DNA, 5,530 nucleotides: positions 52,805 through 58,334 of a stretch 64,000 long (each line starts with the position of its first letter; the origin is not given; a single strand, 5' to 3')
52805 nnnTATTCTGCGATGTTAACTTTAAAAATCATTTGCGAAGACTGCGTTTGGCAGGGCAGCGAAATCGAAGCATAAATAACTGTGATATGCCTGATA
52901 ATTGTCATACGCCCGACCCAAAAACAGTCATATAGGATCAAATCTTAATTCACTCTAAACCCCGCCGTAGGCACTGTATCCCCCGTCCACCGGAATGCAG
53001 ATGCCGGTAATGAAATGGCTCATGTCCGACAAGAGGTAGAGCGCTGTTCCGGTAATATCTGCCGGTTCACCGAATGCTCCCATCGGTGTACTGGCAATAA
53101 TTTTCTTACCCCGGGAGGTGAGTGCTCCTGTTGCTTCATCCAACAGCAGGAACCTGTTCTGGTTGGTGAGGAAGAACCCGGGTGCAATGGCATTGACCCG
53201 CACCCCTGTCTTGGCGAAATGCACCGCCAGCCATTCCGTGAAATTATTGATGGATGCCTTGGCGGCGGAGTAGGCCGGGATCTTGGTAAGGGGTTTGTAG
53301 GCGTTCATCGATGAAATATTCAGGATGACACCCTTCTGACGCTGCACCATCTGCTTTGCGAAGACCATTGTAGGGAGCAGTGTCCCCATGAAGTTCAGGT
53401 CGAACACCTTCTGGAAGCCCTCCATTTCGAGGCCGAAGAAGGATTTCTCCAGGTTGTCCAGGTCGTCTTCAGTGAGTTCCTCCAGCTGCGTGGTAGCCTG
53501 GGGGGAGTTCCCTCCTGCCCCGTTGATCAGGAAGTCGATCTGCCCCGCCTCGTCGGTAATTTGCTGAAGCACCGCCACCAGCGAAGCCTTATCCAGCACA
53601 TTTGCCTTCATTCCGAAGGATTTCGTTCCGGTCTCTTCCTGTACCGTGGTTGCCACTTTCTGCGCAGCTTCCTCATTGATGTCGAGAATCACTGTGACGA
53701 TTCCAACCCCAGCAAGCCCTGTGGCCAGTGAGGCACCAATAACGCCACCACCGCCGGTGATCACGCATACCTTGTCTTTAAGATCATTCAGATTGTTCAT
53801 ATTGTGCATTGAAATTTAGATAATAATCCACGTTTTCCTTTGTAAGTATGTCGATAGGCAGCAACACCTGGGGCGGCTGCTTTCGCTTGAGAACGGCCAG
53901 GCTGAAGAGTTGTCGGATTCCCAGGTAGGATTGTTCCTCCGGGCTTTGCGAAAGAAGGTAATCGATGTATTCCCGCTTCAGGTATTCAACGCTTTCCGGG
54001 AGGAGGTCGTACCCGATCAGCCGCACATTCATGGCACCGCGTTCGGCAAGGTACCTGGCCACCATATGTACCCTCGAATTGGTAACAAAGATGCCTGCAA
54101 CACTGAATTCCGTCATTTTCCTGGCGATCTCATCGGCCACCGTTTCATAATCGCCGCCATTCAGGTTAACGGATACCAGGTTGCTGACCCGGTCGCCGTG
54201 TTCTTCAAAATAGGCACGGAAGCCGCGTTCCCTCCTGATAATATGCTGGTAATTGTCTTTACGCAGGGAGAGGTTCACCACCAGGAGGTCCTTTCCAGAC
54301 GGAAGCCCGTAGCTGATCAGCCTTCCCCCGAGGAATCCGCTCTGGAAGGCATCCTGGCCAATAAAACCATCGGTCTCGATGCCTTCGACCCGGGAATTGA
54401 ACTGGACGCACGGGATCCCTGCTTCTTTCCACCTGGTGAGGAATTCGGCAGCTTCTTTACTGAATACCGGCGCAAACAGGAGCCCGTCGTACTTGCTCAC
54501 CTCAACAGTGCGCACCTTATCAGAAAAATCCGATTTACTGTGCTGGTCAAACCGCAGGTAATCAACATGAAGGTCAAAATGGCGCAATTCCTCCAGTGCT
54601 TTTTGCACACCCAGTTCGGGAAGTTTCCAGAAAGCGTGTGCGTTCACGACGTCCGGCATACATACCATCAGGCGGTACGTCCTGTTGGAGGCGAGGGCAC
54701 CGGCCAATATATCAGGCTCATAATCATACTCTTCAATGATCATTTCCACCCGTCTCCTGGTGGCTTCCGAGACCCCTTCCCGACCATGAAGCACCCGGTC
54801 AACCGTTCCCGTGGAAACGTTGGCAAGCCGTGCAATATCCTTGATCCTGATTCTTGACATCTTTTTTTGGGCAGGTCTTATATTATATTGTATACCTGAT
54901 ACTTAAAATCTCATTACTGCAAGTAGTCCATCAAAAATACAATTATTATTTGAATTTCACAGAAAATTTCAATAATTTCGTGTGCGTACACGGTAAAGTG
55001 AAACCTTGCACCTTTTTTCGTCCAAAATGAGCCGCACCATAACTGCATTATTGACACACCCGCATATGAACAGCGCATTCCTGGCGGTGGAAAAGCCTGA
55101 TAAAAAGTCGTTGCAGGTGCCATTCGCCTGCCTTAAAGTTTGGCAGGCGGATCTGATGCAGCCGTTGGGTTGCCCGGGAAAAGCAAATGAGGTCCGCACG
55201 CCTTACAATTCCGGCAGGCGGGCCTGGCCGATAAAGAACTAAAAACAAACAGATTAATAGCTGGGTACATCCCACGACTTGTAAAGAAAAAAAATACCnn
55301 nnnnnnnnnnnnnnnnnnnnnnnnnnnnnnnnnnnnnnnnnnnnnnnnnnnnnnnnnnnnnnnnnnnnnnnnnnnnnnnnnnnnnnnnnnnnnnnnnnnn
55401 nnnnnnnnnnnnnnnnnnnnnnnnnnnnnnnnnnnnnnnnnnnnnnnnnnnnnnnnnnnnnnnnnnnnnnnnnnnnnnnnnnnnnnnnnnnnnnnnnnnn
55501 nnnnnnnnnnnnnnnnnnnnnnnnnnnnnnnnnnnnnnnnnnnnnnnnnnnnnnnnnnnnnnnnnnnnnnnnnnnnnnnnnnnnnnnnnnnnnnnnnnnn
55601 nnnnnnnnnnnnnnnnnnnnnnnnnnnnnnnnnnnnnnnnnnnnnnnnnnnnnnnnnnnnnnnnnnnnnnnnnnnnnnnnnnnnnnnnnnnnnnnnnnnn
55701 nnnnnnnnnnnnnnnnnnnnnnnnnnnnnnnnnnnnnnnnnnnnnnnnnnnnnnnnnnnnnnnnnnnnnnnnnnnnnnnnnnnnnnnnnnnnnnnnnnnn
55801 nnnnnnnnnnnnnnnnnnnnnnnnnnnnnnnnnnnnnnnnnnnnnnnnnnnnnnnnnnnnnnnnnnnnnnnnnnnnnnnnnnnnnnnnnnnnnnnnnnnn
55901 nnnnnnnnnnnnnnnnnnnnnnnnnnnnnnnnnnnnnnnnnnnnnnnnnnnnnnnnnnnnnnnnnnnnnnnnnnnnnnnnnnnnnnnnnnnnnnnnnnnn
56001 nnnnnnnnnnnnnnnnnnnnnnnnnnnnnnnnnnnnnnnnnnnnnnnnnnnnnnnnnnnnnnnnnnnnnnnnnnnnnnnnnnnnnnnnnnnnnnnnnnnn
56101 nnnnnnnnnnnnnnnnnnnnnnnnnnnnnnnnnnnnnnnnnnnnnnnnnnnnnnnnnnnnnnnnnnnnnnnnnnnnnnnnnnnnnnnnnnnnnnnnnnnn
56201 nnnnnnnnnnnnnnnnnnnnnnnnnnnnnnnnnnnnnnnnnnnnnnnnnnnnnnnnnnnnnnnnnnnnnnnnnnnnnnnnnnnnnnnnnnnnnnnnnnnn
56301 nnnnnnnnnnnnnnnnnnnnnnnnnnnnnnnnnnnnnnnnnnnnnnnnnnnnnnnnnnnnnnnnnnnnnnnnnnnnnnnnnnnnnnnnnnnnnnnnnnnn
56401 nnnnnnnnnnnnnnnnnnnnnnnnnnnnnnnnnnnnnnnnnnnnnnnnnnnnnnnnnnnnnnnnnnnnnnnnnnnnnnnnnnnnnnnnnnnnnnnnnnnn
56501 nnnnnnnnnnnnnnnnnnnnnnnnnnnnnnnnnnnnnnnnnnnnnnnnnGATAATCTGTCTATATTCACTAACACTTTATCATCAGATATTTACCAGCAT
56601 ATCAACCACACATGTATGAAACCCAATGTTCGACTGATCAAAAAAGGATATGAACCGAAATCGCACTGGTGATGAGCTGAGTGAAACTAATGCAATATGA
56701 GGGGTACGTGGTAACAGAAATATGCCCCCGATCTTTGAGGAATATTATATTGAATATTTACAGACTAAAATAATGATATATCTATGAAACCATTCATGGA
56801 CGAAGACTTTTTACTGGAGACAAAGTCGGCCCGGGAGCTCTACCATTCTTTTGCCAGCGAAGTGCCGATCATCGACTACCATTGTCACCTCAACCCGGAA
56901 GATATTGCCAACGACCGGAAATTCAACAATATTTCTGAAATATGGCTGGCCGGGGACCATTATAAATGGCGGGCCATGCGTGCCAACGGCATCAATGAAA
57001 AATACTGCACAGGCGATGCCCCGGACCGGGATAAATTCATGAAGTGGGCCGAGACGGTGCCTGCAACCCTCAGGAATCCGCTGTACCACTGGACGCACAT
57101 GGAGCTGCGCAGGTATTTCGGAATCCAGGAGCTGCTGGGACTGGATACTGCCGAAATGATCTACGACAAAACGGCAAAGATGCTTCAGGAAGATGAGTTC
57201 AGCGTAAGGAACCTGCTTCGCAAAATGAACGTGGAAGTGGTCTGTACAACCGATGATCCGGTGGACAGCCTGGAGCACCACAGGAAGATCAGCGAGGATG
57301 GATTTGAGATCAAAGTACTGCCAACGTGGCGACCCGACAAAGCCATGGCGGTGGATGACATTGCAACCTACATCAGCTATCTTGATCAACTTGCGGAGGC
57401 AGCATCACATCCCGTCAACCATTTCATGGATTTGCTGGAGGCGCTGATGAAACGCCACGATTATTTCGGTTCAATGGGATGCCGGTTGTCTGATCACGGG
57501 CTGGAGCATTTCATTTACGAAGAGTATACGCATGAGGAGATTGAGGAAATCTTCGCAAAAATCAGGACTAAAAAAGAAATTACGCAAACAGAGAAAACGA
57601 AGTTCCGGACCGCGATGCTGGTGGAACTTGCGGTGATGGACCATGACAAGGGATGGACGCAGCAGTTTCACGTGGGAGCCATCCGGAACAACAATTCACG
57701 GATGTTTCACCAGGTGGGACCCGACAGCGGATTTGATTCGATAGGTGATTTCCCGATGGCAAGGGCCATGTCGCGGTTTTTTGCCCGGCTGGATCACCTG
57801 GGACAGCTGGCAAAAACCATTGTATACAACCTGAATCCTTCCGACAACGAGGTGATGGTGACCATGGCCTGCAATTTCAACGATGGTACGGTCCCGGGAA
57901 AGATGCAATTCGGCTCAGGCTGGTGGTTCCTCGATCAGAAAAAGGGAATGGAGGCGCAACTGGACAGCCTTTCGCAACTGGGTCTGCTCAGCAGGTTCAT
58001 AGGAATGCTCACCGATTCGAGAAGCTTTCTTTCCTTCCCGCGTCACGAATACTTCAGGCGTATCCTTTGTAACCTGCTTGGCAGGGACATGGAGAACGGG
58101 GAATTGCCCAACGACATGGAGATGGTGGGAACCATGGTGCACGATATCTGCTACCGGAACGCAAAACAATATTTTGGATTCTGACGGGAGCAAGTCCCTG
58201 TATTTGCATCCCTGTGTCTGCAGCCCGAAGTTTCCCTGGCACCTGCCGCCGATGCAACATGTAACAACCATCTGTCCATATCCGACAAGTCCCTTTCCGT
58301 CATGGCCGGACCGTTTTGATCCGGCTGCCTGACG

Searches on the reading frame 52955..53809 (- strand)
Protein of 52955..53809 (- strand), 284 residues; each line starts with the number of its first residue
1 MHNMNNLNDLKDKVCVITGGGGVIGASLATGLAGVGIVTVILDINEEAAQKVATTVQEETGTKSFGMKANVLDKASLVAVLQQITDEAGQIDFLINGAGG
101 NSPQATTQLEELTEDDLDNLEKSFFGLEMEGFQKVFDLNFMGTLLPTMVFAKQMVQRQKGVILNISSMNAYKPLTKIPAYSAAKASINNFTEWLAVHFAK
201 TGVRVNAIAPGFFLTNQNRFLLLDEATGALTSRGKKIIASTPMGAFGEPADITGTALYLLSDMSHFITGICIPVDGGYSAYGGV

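Call 42: search_protein_families(library=ncbifam, proteins=[window:52955-53809:-], max_evalue=0.00001)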
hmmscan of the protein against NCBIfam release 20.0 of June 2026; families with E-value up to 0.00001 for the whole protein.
window:52955-53809:- (284 aa): 220 families (the best 25 are shown)
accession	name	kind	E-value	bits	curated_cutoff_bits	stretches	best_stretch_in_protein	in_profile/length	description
NF006132.0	PRK08277.1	subfamily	2.8e-114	381.2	281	1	4-284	2-280/280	D-mannonate oxidoreductase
NF005559.1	PRK07231.1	subfamily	9.7e-54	182.5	215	2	122-279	95-248/249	glucose 1-dehydrogenase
NF006070.0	PRK08213.1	subfamily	1.7e-45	155.6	279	2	128-280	109-258/259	gluconate 5-dehydrogenase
NF004791.0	PRK06138.1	equivalog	1e-44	152.7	312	1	9-280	2-251/252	SDR family oxidoreductase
NF005853.0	PRK07774.1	equivalog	1.3e-42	146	303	1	9-278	3-246/250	SDR family oxidoreductase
NF009466.0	PRK12826.1-2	subfamily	1.4e-42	145.9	222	1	12-278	3-244/248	3-oxoacyl-ACP reductase FabG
NF005067.0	PRK06484.1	equivalog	4.1e-42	144.4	713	1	11-282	272-515/524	short chain dehydrogenase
NF005488.0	PRK07097.1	equivalog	4.9e-42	143.9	369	1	4-283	2-262/266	gluconate 5-dehydrogenase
TIGR01832.1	kduD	equivalog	2.6e-41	141.8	338.85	1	9-279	2-246/248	2-dehydro-3-deoxy-D-gluconate 5-dehydrogenase KduD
NF004198.0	PRK05653.1-3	equivalog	3.9e-41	141.1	296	1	10-278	5-246/248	3-oxoacyl-ACP reductase FabG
NF005752.0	PRK07576.1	subfamily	5.1e-41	140.7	321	2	126-282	104-254/271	SDR family oxidoreductase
NF053701.1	CsHdxCHCADhChcB2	equivalog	1.2e-39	136.3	350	1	10-280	1-244/245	cis-4-hydroxycyclohexanecarboxylate dehydrogenase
NF005983.0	PRK08085.1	equivalog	3.2e-39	135.1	408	1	4-278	1-250/254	gluconate 5-dehydrogenase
NF052558.1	MBtsdlDhBudC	equivalog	3.8e-39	134.8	270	1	11-283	2-246/250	meso-2,3-butanediol dehydrogenase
NF005390.0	PRK06935.1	equivalog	7.1e-39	133.7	369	1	6-279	9-256/258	2-dehydro-3-deoxy-D-gluconate 5-dehydrogenase KduD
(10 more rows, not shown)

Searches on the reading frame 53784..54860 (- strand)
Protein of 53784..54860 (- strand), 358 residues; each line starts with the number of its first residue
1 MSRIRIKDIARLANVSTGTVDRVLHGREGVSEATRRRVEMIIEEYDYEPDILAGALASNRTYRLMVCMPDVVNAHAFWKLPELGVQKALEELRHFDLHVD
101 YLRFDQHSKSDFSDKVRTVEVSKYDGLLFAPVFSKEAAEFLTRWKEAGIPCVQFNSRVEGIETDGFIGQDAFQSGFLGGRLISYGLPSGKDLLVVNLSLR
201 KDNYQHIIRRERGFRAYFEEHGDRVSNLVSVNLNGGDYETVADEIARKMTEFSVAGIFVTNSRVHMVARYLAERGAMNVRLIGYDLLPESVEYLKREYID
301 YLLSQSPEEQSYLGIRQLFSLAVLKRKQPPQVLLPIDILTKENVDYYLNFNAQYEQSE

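Call 42: search_protein_families(library=ncbifam, proteins=[window:53784-54860:-], max_evalue=0.00001)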
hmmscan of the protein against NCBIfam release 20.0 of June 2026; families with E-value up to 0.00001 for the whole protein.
window:53784-54860:- (358 aa): 15 families
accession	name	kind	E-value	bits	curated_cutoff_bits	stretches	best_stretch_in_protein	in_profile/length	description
NF047341.1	lactose_RbsR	equivalog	2.5e-17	63.2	382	1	3-285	2-272/331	ribose utilization transcriptional repressor RbsR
NF052440.1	TransRegGNTRPSEAE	equivalog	8.1e-15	54.7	400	1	2-173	4-166/333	HTH-type transcriptional regulator GntR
TIGR01481.1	ccpA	equivalog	7.4e-14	51.9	442.35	1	4-75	3-74/330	catabolite control protein A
NF008452.0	PRK11303.1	equivalog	2e-12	46.9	385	1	5-182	2-175/332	catabolite repressor/activator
TIGR02417.1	fruct_sucro_rep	subfamily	2.9e-12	46.5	389.55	1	6-163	2-155/327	D-fructose-responsive transcription factor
NF007449.0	PRK10014.1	subfamily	4.4e-11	42.4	310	1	3-174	6-169/342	Mal regulon transcriptional regulator MalI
NF051853.1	TransRegUriRCory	equivalog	9.4e-11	41.4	550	1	6-160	3-149/327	transcriptional regulator UriR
TIGR02405.1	trehalos_R_Ecol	equivalog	1.1e-10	41.4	357.35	1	3-57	1-55/311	trehalose operon repressor TreR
NF007075.0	PRK09526.1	subfamily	3.1e-10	39.5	340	1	4-66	6-68/358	LacI family DNA-binding transcriptional regulator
NF047913.1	TransRegIdnR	equivalog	5.2e-10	39.1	500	1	2-266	4-252/331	DNA-binding transcriptional regulator IdnR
NF008269.0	PRK11041.1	equivalog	5.3e-10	38.8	436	1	5-74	11-80/342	DNA-binding transcriptional regulator CytR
NF007743.0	PRK10423.1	equivalog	8.9e-10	38.2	531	1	6-144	4-137/330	ribose operon transcriptional repressor RbsR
NF007706.0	PRK10401.1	equivalog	4.5e-09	36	555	1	4-74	2-72/346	HTH-type transcriptional regulator GalS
NF008002.0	PRK10727.1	equivalog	1.3e-08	34.3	557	1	6-73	4-71/341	HTH-type transcriptional regulator GalR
NF007979.0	PRK10703.1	equivalog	1.5e-08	34.1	501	1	6-203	4-192/341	HTH-type transcriptional repressor PurR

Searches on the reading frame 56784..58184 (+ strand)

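Call 42: search_protein_families(library=ncbifam, proteins=[window:56784-58184:+], max_evalue=0.00001)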
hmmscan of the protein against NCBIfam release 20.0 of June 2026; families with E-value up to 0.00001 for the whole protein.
window:56784-58184:+ (466 aa): 1 family
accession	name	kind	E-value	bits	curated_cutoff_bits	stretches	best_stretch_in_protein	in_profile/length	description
NF002794.0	PRK02925.1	equivalog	1.2e-197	657.5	387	1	1-466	1-459/459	glucuronate isomerase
